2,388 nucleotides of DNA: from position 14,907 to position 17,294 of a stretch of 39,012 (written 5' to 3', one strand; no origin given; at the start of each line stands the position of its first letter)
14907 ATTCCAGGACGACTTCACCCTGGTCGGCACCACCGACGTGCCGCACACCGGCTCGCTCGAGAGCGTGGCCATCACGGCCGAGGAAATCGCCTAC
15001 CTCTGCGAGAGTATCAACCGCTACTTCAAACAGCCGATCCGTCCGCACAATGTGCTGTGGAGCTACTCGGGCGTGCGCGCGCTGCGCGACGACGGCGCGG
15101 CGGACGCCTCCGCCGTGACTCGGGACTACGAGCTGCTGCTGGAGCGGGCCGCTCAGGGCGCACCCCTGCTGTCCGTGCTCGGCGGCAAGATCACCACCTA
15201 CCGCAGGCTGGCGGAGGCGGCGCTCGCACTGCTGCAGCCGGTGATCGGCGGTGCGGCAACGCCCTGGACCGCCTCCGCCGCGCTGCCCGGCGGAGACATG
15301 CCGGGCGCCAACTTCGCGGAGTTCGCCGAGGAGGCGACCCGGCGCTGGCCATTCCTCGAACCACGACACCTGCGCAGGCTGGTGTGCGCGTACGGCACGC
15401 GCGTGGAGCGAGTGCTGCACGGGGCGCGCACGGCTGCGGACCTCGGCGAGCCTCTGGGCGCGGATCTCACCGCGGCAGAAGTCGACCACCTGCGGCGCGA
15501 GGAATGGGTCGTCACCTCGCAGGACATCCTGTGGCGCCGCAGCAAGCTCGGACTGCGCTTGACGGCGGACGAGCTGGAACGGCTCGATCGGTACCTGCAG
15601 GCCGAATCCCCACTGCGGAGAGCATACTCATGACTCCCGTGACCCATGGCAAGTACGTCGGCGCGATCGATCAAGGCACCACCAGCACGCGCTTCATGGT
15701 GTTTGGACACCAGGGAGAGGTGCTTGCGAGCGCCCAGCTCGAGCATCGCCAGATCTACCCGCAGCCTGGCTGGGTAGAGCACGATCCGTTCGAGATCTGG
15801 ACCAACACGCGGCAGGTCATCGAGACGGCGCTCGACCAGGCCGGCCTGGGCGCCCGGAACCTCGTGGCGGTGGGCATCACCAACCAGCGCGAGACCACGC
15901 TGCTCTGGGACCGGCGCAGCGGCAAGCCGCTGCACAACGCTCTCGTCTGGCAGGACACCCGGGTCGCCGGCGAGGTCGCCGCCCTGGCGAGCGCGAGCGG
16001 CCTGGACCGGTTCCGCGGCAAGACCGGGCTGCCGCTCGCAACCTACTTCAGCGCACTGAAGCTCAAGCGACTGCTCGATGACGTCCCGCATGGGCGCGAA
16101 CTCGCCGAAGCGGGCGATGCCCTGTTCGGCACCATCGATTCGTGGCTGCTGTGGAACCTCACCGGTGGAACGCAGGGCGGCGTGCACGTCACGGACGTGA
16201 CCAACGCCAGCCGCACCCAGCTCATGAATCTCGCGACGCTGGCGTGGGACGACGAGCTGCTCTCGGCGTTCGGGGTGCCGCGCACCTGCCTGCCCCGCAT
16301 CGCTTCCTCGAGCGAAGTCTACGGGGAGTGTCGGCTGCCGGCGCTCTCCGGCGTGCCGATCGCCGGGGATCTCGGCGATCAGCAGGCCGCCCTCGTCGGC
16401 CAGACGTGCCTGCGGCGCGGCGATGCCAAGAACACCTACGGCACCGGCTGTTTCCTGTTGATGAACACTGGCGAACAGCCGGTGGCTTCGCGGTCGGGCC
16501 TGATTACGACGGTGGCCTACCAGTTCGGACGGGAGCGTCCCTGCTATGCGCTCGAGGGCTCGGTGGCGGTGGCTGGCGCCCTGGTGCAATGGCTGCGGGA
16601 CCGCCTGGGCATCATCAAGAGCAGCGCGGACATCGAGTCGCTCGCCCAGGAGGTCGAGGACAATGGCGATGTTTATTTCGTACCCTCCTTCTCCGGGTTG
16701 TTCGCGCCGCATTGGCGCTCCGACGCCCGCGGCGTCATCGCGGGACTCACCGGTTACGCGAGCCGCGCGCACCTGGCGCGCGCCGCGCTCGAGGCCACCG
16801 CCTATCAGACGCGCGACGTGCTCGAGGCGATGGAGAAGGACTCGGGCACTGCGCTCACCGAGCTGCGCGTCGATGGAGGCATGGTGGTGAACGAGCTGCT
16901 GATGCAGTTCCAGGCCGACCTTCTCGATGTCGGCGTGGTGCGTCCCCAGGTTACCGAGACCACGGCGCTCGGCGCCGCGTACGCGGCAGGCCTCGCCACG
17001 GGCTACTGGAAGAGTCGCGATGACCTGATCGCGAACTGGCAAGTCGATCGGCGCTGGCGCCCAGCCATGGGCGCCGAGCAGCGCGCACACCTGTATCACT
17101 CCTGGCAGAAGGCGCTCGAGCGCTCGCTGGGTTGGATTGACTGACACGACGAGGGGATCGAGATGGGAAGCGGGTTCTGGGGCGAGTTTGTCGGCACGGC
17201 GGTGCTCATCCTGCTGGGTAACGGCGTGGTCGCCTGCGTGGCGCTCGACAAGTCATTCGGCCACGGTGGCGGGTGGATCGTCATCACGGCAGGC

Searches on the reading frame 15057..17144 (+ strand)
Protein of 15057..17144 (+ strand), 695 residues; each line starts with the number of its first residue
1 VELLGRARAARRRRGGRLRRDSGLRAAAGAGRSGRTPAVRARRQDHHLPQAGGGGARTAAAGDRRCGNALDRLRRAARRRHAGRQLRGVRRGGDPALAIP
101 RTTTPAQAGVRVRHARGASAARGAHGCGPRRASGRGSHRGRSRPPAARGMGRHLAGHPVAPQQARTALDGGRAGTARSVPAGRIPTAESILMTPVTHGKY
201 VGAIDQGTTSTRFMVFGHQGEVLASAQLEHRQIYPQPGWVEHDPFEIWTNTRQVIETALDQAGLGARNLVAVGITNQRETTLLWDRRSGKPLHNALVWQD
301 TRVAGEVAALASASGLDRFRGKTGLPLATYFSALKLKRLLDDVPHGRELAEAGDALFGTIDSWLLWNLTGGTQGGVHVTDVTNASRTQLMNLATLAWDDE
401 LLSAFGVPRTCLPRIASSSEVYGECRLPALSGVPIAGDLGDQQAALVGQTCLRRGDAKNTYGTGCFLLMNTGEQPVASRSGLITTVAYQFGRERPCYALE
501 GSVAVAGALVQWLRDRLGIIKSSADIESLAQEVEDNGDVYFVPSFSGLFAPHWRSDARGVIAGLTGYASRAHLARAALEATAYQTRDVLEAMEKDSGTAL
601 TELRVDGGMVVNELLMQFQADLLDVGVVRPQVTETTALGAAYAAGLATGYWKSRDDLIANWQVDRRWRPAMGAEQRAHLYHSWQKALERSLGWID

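Call 3: search_protein_families(library=pfam, proteins=[window:15057-17144:+])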
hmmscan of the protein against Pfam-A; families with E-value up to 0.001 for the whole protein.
window:15057-17144:+ (695 aa): 2 families
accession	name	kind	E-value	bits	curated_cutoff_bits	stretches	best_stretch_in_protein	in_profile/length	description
PF00370.27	FGGY_N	-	1.5e-69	234.7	28.8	1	200-448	1-245/245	FGGY family of carbohydrate kinases, N-terminal domain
PF02782.22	FGGY_C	-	1.3e-48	165.9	27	1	458-647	2-197/198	FGGY family of carbohydrate kinases, C-terminal domain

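Call 4: search_protein_families(library=ncbifam, proteins=[window:15057-17144:+])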
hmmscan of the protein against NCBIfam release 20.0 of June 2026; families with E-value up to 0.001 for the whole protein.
window:15057-17144:+ (695 aa): 12 families
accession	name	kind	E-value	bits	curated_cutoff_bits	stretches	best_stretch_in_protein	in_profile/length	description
NF000756.0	PRK00047.1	subfamily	4.3e-219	727.9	498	1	197-693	3-497/502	glycerol kinase GlpK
TIGR01311.1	glycerol_kin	equivalog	1.9e-216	719.2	590.35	1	199-693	1-496/496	glycerol kinase GlpK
TIGR01312.1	XylB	equivalog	1e-55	189.2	380.25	1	204-681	3-470/481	xylulokinase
NF008187.0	PRK10939.1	equivalog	1.4e-31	109.8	528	1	198-694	3-507/521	autoinducer-2 kinase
TIGR01314.1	gntK_FGGY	equivalog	9.6e-31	106.9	648.55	1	201-655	2-457/505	gluconokinase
NF011601.0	PRK15027.1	equivalog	2.4e-30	105.4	912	1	200-670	2-458/484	xylulokinase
TIGR02628.1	fuculo_kin_coli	equivalog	2e-22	79.8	470.9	1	204-665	6-459/465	L-fuculokinase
TIGR01315.1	5C_CHO_kinase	subfamily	1.1e-20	73.9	408.7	2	508-659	353-503/541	FGGY family pentulose kinase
NF007925.0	PRK10640.1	equivalog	3.9e-19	68.4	639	1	200-639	5-432/489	rhamnulokinase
TIGR02627.1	rhamnulo_kin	equivalog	2.4e-18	66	527.95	1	203-640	2-427/454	rhamnulokinase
NF003154.0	PRK04123.1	equivalog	8.3e-16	57.8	428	1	546-655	390-499/554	ribulokinase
TIGR01234.1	L-ribulokinase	equivalog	9.5e-15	54.3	583.25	1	543-652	380-489/536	ribulokinase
